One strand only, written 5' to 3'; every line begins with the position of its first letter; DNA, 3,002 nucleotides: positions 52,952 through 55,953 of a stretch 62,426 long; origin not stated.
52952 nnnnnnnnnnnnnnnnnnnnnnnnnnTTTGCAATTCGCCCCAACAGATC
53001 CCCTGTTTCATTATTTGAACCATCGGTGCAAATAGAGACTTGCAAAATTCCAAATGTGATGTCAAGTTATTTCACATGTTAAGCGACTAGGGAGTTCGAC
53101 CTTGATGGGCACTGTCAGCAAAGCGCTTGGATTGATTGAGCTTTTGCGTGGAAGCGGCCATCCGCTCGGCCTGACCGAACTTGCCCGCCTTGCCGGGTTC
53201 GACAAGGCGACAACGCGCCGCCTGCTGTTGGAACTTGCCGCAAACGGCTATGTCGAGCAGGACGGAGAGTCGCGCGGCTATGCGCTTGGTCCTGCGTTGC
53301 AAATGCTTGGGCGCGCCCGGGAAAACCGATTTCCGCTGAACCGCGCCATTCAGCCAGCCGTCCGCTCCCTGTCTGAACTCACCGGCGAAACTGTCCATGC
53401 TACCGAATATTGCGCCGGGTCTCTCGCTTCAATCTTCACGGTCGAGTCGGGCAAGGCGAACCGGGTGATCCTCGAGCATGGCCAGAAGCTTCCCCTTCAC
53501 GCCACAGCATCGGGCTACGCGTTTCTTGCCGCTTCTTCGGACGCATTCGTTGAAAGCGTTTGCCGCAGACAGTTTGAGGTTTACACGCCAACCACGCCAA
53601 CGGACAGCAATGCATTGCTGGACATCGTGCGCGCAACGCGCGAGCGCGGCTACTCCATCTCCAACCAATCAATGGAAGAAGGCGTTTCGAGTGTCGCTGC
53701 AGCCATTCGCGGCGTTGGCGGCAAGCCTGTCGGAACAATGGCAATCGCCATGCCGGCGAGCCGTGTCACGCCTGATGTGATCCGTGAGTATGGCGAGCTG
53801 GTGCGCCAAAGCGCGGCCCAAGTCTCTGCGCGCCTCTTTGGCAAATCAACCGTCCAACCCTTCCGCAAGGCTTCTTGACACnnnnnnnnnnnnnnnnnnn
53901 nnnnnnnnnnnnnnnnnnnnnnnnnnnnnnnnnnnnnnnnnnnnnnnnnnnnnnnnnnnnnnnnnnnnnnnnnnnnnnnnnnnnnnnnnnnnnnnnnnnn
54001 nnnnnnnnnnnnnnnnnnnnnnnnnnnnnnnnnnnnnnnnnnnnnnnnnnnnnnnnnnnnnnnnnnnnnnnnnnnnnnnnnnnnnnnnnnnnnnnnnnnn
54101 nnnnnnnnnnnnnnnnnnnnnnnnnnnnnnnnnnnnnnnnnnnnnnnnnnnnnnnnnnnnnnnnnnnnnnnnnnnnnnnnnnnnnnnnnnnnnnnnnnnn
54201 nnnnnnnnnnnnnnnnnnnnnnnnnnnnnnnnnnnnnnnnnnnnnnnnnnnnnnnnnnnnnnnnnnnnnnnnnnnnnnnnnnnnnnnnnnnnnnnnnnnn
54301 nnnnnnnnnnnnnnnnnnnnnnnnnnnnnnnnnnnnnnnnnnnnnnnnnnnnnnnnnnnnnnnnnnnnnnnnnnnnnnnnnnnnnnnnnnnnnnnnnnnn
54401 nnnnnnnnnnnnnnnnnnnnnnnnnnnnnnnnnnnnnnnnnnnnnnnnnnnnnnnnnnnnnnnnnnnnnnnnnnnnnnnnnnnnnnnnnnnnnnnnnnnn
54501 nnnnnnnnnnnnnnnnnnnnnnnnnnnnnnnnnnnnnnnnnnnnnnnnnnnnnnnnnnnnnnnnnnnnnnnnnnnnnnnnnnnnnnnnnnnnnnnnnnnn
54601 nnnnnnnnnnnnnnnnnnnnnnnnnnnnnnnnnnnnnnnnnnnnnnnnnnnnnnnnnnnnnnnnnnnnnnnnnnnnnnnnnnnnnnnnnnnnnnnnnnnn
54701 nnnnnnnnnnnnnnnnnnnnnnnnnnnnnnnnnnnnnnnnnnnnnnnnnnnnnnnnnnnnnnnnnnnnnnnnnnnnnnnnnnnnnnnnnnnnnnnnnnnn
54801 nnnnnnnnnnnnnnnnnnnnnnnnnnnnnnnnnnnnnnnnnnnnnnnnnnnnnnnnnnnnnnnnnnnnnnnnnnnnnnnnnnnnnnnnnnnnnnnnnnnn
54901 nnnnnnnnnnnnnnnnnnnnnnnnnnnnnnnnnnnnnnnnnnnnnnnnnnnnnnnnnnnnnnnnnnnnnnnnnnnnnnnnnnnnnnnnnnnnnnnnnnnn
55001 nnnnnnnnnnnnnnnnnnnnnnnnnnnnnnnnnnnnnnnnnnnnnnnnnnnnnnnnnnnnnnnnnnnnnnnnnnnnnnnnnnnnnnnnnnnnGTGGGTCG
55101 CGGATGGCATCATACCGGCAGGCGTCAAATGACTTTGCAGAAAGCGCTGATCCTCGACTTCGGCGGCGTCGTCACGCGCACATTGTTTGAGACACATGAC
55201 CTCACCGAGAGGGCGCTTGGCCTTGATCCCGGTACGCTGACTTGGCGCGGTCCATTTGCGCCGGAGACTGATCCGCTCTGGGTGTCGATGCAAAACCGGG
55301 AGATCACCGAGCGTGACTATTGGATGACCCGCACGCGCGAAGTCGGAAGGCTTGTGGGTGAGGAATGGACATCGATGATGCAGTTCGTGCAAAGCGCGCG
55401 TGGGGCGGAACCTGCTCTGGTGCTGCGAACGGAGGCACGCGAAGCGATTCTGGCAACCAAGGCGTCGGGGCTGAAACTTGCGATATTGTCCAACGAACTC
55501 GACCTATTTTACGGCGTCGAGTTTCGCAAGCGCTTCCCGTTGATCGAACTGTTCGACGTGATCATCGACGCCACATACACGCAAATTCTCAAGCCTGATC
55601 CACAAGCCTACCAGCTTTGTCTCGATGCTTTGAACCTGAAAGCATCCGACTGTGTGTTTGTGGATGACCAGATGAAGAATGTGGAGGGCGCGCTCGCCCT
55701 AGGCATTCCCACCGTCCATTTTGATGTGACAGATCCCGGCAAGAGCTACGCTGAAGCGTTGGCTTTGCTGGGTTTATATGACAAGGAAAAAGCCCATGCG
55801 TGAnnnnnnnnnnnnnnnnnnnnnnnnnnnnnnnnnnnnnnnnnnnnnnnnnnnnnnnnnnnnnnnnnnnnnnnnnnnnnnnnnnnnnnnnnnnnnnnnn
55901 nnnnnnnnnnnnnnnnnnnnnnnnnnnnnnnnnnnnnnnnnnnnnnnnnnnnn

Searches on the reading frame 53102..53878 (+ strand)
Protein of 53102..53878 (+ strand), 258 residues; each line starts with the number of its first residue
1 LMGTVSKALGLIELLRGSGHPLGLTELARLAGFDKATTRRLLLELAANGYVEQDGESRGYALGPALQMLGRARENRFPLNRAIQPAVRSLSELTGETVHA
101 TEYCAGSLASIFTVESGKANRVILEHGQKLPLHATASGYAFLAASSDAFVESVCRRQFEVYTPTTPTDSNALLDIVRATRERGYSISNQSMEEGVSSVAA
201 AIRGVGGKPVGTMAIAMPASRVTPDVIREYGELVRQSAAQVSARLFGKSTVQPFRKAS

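Call 9: search_protein_families(library=pfam, proteins=[window:53102-53878:+])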
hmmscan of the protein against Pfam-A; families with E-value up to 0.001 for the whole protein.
window:53102-53878:+ (258 aa): 3 families
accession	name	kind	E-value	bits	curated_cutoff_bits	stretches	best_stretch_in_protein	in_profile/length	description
PF01614.24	IclR_C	-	1.4e-30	106.6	24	1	78-242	8-173/174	Bacterial transcriptional regulator IclR C-terminal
PF09339.16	HTH_IclR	-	1.3e-14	54.1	22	1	4-55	1-52/52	IclR helix-turn-helix domain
PF08100.18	Dimerisation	-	0.00058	20.1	25.6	0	8-64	27-85/93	O-methyltransferase dimerisation domain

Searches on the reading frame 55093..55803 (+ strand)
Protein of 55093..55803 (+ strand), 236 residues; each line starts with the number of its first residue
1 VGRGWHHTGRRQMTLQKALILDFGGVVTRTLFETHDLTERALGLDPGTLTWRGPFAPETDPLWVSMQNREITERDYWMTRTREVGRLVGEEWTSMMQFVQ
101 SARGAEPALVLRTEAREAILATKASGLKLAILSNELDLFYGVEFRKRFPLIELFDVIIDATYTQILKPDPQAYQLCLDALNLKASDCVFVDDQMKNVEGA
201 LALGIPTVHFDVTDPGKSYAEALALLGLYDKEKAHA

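Call 9: search_protein_families(library=pfam, proteins=[window:55093-55803:+])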
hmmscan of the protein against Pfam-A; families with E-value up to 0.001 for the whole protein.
window:55093-55803:+ (236 aa): 2 families
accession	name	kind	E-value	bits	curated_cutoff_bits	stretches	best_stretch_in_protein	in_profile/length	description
PF00702.32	Hydrolase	-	1.4e-16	61.9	26.4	1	17-204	2-191/191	haloacid dehalogenase-like hydrolase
PF13419.12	HAD_2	-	7.2e-13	49.5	23.8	1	109-208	78-176/178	Haloacid dehalogenase-like hydrolase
